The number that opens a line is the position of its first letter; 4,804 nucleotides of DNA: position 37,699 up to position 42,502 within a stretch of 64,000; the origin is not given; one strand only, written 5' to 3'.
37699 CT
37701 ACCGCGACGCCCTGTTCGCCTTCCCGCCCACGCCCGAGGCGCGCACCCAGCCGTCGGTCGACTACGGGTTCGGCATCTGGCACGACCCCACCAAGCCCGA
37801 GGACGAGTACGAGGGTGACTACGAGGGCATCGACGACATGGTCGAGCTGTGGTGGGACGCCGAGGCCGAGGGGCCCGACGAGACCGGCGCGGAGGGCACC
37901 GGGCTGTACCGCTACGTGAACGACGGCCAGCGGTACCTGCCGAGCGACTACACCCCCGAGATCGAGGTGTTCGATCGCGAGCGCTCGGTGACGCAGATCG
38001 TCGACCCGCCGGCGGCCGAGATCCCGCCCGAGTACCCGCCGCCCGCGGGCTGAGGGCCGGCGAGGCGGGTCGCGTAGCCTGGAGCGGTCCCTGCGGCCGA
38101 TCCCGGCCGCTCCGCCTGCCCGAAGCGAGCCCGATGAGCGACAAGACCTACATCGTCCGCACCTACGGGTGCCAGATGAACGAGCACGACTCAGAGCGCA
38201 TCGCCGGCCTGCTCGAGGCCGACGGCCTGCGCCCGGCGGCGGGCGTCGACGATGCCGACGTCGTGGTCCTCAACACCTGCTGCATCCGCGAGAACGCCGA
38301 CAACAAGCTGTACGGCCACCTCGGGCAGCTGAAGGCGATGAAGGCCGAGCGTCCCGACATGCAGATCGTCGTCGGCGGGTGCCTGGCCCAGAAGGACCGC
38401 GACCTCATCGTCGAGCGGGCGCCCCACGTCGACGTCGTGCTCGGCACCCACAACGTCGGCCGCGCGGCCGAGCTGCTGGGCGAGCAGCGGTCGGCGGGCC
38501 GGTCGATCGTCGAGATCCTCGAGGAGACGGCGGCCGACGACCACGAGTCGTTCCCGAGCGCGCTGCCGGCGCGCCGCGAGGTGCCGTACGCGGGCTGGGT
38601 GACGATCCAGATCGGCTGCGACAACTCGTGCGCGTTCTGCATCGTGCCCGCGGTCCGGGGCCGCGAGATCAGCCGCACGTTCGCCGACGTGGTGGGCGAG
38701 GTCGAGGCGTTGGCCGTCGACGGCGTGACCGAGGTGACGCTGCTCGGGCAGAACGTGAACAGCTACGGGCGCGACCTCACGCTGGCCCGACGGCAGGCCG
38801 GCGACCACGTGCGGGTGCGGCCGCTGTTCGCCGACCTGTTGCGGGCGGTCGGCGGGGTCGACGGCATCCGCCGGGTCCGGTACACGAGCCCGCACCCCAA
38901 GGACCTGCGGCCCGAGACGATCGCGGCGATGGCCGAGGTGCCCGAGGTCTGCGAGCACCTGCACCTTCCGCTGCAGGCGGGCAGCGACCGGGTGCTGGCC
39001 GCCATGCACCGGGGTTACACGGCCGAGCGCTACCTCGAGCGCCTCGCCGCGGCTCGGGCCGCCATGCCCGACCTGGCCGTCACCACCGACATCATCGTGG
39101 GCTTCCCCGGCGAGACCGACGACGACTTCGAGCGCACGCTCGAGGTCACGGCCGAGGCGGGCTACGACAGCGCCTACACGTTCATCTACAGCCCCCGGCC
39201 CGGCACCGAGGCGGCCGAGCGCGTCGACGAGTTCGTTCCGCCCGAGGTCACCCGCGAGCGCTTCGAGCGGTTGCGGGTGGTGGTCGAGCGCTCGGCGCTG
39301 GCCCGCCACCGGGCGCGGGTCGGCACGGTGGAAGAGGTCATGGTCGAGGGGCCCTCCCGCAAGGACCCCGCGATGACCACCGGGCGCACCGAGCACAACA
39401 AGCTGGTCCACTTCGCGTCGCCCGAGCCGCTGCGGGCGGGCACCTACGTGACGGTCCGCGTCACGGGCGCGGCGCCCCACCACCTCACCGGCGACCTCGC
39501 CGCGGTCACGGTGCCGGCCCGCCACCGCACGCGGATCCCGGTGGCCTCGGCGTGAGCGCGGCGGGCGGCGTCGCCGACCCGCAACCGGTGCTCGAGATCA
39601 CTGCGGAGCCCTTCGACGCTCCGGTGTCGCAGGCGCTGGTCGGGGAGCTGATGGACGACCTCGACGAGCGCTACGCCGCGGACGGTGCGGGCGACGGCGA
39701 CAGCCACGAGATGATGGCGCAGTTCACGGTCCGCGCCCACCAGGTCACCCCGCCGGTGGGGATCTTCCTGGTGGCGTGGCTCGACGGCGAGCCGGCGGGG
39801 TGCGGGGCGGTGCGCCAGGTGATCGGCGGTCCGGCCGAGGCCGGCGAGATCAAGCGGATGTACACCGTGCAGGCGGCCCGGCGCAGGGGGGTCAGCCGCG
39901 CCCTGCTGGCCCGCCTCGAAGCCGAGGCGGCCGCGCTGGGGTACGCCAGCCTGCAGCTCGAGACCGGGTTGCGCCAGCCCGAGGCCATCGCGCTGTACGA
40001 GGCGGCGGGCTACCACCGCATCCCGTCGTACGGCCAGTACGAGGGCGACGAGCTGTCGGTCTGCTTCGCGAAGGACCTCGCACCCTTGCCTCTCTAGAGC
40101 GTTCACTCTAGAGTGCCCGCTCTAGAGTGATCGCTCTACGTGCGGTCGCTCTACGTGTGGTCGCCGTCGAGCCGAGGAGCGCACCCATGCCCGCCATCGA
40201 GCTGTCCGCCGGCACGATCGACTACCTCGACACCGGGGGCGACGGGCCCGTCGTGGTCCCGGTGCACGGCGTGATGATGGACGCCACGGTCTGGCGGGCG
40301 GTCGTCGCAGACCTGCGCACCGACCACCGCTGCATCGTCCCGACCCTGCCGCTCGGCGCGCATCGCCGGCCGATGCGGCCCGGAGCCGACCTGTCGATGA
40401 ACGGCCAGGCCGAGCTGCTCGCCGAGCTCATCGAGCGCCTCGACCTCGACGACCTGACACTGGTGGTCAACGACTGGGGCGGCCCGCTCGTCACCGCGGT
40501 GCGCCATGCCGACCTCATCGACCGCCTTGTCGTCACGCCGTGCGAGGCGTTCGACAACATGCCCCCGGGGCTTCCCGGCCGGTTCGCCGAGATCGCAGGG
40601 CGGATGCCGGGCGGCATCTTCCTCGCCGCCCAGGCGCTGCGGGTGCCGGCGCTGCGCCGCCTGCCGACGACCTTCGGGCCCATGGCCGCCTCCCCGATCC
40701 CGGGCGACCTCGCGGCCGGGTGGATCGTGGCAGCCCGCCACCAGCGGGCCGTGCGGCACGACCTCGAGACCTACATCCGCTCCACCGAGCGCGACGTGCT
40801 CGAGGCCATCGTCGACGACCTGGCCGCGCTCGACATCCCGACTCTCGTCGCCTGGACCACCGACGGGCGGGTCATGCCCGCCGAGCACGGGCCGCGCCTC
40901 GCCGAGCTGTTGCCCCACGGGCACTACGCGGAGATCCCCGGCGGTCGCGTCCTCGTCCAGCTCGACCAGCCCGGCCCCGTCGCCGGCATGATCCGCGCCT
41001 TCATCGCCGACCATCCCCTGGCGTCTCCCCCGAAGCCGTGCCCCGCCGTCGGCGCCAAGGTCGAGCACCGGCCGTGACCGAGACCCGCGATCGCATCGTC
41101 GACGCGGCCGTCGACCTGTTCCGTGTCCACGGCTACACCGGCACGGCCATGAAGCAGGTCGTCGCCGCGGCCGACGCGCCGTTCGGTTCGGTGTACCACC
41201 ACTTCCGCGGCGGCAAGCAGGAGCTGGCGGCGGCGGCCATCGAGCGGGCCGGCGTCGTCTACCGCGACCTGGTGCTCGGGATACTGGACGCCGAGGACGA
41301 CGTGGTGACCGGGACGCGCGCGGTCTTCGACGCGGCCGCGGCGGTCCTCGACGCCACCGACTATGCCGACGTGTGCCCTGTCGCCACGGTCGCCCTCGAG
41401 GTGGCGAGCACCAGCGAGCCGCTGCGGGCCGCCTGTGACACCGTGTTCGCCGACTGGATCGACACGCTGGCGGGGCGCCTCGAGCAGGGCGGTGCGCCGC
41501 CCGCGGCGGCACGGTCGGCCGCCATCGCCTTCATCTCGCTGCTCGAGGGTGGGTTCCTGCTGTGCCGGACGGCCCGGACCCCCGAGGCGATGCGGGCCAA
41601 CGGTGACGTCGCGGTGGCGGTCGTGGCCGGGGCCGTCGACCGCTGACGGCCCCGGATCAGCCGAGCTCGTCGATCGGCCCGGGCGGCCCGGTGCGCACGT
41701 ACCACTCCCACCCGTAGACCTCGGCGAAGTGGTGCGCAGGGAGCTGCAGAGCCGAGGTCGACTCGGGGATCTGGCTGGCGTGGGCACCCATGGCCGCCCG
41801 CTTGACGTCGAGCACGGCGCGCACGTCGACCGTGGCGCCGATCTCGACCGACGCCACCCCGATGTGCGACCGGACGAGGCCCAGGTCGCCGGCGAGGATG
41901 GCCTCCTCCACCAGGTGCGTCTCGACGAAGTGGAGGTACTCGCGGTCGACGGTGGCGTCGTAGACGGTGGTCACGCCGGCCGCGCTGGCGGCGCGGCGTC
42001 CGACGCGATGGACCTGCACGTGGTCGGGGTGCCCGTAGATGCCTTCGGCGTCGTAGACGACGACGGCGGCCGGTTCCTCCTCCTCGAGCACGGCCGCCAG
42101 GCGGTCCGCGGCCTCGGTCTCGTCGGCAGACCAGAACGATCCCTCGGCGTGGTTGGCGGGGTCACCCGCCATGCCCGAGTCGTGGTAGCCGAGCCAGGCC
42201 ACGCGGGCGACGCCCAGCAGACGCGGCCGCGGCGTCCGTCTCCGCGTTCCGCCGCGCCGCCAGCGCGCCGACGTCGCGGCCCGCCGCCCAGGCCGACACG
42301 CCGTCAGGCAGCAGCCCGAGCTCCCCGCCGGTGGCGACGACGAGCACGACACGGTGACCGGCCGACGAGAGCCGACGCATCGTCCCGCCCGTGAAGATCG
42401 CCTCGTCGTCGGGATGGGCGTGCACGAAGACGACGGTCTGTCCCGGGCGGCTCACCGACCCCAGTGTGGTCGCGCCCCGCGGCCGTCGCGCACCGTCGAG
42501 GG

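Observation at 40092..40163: Array of five 14-15 bp tandem units with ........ palindromes in front of the hydrolase-TetR operon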

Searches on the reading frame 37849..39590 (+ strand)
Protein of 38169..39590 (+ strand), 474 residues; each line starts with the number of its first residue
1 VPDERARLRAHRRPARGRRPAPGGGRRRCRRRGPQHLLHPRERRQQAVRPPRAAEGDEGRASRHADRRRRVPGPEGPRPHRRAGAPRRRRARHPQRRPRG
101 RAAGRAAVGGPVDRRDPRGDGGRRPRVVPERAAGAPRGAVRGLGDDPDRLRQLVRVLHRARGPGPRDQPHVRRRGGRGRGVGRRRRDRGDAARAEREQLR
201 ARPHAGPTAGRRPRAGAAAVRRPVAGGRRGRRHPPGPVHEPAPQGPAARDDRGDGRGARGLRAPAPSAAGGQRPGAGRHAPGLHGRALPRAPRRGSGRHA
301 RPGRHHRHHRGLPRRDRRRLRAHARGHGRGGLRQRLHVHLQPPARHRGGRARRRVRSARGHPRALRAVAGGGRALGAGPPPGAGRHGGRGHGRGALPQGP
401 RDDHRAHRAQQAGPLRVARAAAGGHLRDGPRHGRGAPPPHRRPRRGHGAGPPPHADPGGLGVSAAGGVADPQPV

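Call 50: search_protein_families(library=pfam, proteins=[window:38169-39590:+, window:37849-39555:+], max_evalue=0.001)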
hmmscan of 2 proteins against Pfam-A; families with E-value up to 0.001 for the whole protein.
window:38169-39590:+ (474 aa): 0 families

window:37849-39555:+ (568 aa): 4 families
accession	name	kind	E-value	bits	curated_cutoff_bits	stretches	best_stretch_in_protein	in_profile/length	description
PF00919.26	UPF0004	-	2.1e-29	101.9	27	1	101-199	2-98/98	Uncharacterized protein family UPF0004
PF04055.27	Radical_SAM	-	1.5e-27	97.3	29.5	1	252-432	2-164/166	Radical SAM superfamily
PF01938.26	TRAM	-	9.4e-08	32.2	21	1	489-550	2-60/61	TRAM domain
PF18693.7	TRAM_2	-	0.00015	22.4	27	1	491-549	1-61/63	TRAM domain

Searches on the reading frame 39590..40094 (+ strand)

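Call 10: search_protein_families(library=pfam, proteins=[window:39590-40094:+])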
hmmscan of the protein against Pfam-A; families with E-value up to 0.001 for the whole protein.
window:39590-40094:+ (168 aa): 0 families

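Call 49: search_protein_families(library=ncbifam, proteins=[window:39591-40094:+], max_evalue=0.001)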
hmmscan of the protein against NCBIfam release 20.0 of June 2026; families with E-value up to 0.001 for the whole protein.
window:39591-40094:+ (168 aa): 4 families
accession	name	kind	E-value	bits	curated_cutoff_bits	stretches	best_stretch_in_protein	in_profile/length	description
NF002959.0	PRK03624.1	equivalog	6.4e-06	25.9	124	1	57-143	49-131/147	GNAT family acetyltransferase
TIGR01575.1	rimI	equivalog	8.7e-05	22.7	86.4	1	83-150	54-121/132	ribosomal protein S18-alanine N-acetyltransferase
NF038102.1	AAC_6p_III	exception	0.00024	21.3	305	1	27-142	36-142/156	tobramycin N-acetyltransferase AAC(6')-III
NF040504.1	resist_ArsN1b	equivalog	0.00094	19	210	0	90-149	82-141/159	arsinothricin resistance N-acetyltransferase ArsN1 family B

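Call 50: search_protein_families(library=pfam, proteins=[window:39591-40094:+], max_evalue=0.001)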
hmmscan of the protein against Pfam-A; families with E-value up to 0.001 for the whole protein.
window:39591-40094:+ (168 aa): 3 families
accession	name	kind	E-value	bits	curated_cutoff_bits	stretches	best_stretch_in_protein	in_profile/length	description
PF00583.31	Acetyltransf_1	-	1.8e-13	51.2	20.7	1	39-141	18-116/116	Acetyltransferase (GNAT) family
PF13508.13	Acetyltransf_7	-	1.4e-11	45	27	1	57-142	3-83/84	Acetyltransferase (GNAT) domain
PF13673.13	Acetyltransf_10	-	3.8e-07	30.6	23.6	1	59-145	33-111/128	Acetyltransferase (GNAT) domain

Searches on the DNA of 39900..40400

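Call 52: search_rna_families(source=window, start=39900, end=40400, threshold=evalue, max_evalue=1)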
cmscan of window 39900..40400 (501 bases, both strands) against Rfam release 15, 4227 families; matches with E-value up to 1: 2.
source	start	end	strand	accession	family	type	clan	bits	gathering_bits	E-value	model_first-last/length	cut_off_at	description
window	40087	40144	+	RF04169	mir-2235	Gene; miRNA;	-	22.3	61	0.039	1-87/87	no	mir-2235 microRNA precursor family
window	39942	40009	-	RF03267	mir-645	Gene; miRNA;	-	19.1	90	0.32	1-77/77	no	mir-645 microRNA precursor family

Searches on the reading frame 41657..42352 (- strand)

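Call 10: search_protein_families(library=pfam, proteins=[window:41657-42352:-])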
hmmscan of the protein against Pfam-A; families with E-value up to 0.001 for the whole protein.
window:41657-42352:- (231 aa): 1 family
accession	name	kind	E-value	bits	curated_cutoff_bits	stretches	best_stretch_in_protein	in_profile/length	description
PF02585.22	PIG-L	-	2.4e-10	41.5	28.2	1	44-121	64-128/129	GlcNAc-PI de-N-acetylase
